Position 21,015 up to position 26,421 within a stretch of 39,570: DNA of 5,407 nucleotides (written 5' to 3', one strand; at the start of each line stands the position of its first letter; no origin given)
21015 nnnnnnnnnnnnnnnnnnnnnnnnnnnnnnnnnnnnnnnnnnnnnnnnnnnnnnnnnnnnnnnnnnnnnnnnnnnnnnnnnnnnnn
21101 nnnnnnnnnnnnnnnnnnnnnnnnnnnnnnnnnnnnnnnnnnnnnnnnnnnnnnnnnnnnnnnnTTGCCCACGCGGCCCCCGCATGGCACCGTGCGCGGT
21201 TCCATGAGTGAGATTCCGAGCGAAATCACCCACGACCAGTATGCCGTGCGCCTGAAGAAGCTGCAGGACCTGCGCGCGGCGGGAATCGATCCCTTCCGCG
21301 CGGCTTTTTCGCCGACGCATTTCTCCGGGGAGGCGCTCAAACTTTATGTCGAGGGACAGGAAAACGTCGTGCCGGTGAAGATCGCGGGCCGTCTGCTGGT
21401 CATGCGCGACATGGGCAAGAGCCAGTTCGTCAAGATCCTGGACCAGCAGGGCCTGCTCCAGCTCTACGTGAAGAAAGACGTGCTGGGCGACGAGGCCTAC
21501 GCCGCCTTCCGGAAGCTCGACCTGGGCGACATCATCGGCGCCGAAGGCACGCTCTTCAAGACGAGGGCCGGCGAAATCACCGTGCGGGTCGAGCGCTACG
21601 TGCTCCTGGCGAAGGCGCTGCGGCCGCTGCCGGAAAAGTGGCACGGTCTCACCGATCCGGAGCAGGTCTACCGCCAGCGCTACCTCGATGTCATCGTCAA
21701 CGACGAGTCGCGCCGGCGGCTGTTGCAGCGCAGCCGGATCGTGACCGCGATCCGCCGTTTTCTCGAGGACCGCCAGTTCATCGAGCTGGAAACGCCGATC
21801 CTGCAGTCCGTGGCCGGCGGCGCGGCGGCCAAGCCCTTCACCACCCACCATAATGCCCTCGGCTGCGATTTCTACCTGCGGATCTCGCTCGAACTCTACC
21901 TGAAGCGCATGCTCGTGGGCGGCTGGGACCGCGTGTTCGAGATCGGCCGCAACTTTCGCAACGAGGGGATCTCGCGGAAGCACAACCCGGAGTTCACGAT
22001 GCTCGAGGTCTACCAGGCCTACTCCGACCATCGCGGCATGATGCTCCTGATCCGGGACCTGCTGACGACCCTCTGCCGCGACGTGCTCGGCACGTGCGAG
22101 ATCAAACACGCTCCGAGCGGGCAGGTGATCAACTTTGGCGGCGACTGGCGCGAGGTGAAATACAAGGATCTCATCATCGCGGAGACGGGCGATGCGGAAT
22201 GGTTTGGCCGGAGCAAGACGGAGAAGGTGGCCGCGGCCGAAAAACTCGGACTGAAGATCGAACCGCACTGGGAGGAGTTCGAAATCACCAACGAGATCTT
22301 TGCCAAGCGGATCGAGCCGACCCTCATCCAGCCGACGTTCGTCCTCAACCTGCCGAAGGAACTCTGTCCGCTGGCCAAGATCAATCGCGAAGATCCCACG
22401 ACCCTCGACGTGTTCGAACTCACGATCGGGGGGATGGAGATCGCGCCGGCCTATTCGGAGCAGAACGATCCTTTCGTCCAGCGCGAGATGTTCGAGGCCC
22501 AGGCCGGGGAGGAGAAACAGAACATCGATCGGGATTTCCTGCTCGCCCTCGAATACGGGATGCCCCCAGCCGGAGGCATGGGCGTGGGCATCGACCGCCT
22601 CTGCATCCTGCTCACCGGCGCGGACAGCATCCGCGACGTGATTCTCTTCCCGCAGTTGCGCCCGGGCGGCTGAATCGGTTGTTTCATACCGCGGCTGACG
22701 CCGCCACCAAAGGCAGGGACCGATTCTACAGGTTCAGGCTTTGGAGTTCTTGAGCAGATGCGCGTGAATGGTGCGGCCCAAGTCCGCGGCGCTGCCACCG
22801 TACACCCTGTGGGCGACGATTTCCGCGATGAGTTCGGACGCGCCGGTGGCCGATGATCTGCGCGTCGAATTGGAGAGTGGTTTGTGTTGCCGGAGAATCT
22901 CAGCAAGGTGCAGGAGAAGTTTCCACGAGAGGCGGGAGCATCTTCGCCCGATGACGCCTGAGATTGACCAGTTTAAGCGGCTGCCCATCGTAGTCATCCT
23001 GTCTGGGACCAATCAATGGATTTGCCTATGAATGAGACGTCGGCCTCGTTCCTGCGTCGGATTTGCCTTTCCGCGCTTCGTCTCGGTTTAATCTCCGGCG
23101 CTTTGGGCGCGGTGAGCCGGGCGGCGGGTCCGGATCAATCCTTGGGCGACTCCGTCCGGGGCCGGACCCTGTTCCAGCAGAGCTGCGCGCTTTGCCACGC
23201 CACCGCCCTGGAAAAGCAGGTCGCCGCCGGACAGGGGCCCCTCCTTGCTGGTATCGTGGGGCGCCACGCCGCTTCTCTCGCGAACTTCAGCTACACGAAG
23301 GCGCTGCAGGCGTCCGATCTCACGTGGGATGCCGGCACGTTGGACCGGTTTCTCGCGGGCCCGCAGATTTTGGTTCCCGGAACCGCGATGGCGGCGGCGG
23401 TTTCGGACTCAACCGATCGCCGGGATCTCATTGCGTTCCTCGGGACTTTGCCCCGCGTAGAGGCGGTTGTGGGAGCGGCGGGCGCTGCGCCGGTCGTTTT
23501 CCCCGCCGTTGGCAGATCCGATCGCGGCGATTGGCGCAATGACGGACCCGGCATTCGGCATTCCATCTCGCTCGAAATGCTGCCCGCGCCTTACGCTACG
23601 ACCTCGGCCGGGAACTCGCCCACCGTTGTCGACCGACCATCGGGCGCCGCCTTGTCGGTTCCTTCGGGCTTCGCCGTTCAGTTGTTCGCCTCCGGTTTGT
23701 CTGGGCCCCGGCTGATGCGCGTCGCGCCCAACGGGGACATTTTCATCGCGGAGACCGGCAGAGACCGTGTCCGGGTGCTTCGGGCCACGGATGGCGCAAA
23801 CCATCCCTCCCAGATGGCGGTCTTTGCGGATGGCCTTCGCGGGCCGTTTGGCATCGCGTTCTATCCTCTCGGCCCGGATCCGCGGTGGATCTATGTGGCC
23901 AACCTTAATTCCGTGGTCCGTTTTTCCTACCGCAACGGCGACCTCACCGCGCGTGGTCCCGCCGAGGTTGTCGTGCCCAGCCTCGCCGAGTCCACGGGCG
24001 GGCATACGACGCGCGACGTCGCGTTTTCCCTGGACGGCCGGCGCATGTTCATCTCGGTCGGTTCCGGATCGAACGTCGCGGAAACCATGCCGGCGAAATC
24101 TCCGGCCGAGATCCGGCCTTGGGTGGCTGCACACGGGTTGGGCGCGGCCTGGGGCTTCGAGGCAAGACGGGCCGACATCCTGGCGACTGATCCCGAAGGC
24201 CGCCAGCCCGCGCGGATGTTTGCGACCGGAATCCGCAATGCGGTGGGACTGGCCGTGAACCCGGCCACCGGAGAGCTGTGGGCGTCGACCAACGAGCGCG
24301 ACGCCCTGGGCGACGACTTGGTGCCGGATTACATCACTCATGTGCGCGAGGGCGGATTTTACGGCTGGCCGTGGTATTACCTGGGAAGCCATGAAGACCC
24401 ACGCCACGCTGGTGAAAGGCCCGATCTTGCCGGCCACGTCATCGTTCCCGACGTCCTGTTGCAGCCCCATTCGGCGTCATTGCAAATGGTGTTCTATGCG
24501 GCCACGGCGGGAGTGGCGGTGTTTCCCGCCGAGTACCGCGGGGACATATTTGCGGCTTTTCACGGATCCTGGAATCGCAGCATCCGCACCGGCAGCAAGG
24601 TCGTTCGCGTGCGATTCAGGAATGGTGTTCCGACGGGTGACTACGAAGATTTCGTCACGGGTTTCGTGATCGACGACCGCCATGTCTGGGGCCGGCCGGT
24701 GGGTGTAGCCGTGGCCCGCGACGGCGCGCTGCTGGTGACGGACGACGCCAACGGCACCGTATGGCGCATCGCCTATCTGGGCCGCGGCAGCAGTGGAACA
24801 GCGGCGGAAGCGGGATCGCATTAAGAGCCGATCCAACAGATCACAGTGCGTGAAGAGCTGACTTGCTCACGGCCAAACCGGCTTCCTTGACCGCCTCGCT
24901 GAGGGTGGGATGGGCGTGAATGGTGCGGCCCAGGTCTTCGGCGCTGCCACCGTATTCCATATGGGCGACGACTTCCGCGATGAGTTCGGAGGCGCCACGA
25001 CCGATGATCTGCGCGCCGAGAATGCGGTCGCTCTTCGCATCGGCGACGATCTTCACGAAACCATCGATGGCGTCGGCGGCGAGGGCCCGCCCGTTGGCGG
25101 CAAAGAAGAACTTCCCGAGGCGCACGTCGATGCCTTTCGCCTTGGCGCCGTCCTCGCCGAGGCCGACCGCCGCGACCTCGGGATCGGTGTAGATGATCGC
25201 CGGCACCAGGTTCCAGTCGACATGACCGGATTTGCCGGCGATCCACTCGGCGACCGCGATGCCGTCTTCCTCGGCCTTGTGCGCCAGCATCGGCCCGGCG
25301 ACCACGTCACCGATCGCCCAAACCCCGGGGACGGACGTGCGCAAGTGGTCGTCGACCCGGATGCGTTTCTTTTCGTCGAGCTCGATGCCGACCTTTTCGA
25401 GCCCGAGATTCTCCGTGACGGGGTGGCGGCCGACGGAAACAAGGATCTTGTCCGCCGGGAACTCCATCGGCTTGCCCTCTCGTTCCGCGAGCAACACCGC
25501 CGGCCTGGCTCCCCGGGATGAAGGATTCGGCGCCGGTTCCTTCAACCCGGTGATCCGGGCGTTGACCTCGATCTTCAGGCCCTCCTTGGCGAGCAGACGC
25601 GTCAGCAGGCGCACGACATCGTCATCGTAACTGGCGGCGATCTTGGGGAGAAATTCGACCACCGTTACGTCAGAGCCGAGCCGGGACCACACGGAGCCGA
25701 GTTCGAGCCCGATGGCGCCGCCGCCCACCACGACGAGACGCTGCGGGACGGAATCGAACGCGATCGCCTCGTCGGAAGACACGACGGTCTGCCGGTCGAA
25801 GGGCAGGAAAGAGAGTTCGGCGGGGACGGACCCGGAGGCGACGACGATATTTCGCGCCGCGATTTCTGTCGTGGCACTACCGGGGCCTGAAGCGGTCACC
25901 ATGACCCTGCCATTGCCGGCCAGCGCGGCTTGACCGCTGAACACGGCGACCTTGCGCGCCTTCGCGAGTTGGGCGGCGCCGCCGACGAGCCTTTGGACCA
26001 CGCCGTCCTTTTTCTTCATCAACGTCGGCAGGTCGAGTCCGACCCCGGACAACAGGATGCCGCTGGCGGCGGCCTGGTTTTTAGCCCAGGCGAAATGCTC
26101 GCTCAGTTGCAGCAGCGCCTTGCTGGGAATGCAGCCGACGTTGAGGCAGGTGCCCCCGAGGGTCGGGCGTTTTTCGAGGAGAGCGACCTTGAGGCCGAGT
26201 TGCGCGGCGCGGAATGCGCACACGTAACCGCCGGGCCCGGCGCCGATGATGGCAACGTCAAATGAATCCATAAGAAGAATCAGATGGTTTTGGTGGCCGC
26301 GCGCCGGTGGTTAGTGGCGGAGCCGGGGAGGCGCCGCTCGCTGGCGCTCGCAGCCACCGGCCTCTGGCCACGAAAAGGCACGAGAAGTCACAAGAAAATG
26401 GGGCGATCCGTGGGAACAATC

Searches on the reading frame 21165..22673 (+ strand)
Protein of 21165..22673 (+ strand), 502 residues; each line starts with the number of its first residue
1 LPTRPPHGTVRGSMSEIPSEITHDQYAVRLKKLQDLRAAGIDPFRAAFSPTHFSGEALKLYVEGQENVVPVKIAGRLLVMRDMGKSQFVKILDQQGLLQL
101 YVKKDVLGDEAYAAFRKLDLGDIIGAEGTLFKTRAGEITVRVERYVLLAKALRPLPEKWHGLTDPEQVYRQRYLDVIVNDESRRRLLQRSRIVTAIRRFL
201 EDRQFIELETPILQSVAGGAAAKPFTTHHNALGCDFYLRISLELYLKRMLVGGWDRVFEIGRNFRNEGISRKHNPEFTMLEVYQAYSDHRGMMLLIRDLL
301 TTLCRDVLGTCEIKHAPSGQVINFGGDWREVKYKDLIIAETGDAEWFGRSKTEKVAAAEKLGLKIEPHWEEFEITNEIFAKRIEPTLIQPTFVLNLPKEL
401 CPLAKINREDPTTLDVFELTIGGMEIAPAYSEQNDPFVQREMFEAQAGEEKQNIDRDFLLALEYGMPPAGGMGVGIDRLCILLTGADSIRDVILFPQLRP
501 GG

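Call 81: search_protein_families(library=pfam, proteins=[window:21165-22673:+], max_evalue=0.00001)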
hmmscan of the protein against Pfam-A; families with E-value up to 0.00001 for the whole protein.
window:21165-22673:+ (502 aa): 2 families
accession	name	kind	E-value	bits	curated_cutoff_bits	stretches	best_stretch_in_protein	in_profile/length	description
PF00152.25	tRNA-synt_2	-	1.2e-81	274.6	25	1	166-498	3-307/308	tRNA synthetases class II (D, K and N)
PF01336.31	tRNA_anti-codon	-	1.2e-12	48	27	1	71-147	1-74/75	OB-fold nucleic acid binding domain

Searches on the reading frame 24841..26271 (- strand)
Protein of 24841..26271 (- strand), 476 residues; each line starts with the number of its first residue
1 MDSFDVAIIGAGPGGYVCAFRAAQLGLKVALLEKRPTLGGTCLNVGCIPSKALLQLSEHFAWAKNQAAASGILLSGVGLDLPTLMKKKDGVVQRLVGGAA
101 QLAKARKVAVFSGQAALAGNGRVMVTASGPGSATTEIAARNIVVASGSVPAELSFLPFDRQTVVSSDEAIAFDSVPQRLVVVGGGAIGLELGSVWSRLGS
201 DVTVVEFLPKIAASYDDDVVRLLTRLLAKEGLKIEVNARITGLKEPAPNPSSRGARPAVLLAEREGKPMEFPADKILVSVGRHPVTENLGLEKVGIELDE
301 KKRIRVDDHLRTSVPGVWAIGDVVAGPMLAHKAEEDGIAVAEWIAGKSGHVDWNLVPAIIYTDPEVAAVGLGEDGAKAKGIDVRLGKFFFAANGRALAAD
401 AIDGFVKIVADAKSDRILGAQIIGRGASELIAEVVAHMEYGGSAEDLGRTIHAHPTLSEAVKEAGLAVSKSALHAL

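Call 24: search_protein_families(library=ncbifam, proteins=[window:24841-26271:-], max_evalue=1e-10)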
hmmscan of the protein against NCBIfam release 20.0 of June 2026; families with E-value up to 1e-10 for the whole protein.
window:24841-26271:- (476 aa): 42 families (the best 25 are shown)
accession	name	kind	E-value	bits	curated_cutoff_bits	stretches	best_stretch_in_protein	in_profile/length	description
TIGR01350.1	lipoamide_DH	equivalog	5.7e-159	529.7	408.8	1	4-474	2-460/461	dihydrolipoyl dehydrogenase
TIGR02053.1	MerA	equivalog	2.3e-90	303.8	454.45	1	4-469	1-454/465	mercury(II) reductase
NF004943.0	PRK06292.2-1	equivalog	3.3e-89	299.8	432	1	1-465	1-452/456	dihydrolipoyl dehydrogenase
NF004991.0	PRK06370.1-3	subfamily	4.6e-89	299.3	620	1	2-471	34-490/509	FAD-containing oxidoreductase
NF003585.0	PRK05249.1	equivalog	6.6e-89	298.6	465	1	3-468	6-457/464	Si-specific NAD(P)(+) transhydrogenase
NF004992.0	PRK06370.1-4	equivalog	7.1e-82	275.3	629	1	2-461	3-448/459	FAD-containing oxidoreductase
NF004947.0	PRK06292.2-5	equivalog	8.1e-81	272.3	592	1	1-465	1-455/474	dihydrolipoyl dehydrogenase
NF004946.0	PRK06292.2-4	subfamily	8.4e-81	272.1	634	1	1-464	1-466/487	dihydrolipoyl dehydrogenase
NF004776.0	PRK06116.1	equivalog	5.2e-78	263.1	480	1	3-459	4-444/450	glutathione-disulfide reductase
NF005884.0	PRK07846.1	equivalog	6.7e-76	255.7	501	1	1-469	1-452/454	mycothione reductase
NF004945.0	PRK06292.2-3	equivalog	1.5e-75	254.9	494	1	1-461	1-445/457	dihydrolipoyl dehydrogenase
NF005572.0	PRK07251.1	equivalog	6.6e-73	245.9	537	1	1-461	1-432/438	FAD-containing oxidoreductase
TIGR01424.1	gluta_reduc_2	equivalog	7e-73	245.7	606.05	1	4-460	3-441/446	glutathione-disulfide reductase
NF004990.0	PRK06370.1-1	equivalog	4.2e-68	230.1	842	1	3-461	4-448/459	FAD-containing oxidoreductase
NF010311.1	PRK13748.1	subfamily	7e-68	229.8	600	1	3-465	97-545/560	mercury(II) reductase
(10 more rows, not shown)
